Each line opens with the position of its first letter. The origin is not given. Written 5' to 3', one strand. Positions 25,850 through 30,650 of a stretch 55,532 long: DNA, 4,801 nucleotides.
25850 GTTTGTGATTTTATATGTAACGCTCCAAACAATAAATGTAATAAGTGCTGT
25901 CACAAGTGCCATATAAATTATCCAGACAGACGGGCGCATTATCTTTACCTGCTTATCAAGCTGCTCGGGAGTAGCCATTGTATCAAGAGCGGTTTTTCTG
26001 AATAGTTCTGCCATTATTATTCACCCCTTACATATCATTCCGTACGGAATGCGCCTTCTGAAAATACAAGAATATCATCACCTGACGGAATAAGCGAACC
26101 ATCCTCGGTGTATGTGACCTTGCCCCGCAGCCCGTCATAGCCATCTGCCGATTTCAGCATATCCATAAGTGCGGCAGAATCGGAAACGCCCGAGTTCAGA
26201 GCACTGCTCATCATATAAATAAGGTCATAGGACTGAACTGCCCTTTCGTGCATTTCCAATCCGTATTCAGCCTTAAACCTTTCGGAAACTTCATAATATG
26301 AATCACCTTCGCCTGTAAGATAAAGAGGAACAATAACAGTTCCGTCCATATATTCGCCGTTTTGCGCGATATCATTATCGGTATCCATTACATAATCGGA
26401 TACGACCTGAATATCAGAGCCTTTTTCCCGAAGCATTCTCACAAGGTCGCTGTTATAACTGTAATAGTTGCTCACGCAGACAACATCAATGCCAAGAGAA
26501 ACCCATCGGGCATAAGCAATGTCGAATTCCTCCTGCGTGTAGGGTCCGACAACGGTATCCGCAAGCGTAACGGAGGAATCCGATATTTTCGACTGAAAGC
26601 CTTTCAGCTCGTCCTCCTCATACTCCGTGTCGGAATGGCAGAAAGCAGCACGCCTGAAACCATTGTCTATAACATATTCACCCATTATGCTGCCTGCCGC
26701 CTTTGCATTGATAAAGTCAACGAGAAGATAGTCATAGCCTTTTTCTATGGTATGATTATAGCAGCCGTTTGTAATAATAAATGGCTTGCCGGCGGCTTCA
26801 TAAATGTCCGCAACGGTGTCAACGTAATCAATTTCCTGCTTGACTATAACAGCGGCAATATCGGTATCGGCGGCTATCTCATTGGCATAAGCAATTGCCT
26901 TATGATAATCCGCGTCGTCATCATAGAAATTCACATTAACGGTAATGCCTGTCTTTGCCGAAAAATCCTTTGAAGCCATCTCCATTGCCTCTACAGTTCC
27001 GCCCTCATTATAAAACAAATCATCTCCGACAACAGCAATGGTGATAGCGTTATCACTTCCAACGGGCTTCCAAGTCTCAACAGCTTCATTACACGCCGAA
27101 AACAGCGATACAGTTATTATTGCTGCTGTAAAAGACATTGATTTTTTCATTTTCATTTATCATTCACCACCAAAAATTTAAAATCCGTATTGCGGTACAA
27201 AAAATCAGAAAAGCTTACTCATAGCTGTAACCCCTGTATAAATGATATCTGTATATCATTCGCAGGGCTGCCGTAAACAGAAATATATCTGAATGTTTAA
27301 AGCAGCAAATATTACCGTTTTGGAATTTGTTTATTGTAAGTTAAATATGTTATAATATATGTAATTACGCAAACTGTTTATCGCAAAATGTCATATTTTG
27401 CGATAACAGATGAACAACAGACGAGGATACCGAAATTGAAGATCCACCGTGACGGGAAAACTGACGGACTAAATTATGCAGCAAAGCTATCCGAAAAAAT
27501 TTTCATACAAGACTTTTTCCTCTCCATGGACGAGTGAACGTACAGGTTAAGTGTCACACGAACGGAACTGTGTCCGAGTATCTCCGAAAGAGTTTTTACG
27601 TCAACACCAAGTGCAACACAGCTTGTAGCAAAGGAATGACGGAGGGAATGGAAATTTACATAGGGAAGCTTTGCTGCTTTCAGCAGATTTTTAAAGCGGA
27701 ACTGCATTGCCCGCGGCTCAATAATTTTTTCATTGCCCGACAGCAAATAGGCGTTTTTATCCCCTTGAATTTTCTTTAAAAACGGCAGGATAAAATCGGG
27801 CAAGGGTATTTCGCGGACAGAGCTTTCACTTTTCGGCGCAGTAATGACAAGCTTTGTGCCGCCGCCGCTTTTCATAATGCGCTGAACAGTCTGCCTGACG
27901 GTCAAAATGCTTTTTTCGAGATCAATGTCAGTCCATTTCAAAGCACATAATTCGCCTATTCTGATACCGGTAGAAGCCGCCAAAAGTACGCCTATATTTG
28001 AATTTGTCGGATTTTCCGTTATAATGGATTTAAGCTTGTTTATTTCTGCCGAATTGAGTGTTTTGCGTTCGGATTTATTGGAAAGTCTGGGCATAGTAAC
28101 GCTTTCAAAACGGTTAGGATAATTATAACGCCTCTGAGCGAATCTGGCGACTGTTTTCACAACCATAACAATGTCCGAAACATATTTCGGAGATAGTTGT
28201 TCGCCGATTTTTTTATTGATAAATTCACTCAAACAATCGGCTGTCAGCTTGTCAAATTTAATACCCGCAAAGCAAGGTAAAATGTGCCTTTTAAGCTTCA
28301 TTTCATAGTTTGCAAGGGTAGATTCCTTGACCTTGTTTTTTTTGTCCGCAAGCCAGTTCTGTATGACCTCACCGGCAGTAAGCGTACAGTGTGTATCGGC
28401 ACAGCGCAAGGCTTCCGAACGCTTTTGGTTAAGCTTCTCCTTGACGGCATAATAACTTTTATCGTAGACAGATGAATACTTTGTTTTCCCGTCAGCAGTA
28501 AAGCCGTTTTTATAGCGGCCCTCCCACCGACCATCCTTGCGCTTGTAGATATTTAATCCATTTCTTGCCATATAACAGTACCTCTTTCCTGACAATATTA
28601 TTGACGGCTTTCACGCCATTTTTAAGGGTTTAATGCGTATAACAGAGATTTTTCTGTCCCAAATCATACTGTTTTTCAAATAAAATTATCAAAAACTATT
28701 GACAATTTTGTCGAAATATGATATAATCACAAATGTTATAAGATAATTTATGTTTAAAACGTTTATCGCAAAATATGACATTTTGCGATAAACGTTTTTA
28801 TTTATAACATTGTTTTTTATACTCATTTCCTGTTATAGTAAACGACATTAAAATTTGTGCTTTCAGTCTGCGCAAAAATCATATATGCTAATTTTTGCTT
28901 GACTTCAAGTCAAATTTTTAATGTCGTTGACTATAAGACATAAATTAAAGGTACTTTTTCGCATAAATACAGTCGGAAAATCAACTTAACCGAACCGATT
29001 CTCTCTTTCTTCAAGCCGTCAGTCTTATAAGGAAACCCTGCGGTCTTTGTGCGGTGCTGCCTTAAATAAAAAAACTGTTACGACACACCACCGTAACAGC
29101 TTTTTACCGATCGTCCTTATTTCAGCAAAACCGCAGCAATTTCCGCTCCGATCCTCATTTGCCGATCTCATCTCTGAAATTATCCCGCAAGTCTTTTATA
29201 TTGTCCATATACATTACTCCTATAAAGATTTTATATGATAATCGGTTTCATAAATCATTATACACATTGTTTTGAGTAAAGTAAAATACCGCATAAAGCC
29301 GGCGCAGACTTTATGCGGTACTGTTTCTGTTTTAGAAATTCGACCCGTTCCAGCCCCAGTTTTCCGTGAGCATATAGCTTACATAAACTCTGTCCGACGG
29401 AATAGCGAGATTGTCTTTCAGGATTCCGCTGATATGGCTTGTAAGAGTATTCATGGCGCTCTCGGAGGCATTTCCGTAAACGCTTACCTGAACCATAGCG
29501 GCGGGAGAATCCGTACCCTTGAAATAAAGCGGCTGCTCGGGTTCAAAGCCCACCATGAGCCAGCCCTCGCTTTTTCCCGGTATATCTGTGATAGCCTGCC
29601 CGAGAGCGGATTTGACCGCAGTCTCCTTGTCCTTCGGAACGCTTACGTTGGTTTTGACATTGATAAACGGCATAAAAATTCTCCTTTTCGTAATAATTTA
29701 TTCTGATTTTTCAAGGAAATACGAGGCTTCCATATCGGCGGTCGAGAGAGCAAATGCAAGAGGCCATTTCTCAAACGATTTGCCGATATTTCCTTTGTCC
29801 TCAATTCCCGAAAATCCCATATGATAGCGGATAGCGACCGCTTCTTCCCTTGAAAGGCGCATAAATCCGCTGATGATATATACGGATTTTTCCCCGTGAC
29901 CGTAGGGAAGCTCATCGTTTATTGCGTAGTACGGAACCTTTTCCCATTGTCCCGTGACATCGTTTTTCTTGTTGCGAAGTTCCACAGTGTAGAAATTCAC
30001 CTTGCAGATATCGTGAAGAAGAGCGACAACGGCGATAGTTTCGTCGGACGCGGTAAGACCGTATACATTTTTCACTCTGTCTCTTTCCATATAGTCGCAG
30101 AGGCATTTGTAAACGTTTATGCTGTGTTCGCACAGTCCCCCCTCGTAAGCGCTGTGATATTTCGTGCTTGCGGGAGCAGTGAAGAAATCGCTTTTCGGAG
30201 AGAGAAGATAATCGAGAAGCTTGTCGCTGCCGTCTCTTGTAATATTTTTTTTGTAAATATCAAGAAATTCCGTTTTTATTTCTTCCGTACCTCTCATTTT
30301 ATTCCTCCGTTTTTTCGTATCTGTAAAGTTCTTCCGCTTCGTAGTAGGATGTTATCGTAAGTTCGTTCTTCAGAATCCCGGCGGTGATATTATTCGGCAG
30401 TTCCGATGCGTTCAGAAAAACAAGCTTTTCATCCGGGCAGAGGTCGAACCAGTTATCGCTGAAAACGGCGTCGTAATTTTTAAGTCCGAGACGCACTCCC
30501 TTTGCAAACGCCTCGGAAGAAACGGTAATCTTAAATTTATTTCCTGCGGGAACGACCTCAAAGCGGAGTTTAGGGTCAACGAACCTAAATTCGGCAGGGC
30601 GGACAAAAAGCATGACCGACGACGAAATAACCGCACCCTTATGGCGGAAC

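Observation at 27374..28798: Recombinase gene bracketed by two identical-arm palindromes with reverse-complement spacers, plus an orphan consensus promoter: possible invertible switch facing the RiPP operon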

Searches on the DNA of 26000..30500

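Call 9: search_rna_families(source=window, start=26000, end=30500, threshold=evalue, max_evalue=1)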
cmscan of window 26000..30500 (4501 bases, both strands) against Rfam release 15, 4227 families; matches with E-value up to 1: 3.
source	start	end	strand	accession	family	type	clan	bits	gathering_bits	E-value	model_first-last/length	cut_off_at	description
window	28833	28936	+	RF03802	MIR5649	Gene; miRNA;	-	25.8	100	0.063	1-101/101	no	MIR5649 microRNA precursor family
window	28756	28798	-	RF03682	mir-3912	Gene; miRNA;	-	23.7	95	0.27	1-91/91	no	mir-3912 microRNA precursor family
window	27753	27812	+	RF01345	CRISPR-DR35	Gene; CRISPR;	-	22.3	35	0.55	1-36/36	no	CRISPR RNA direct repeat element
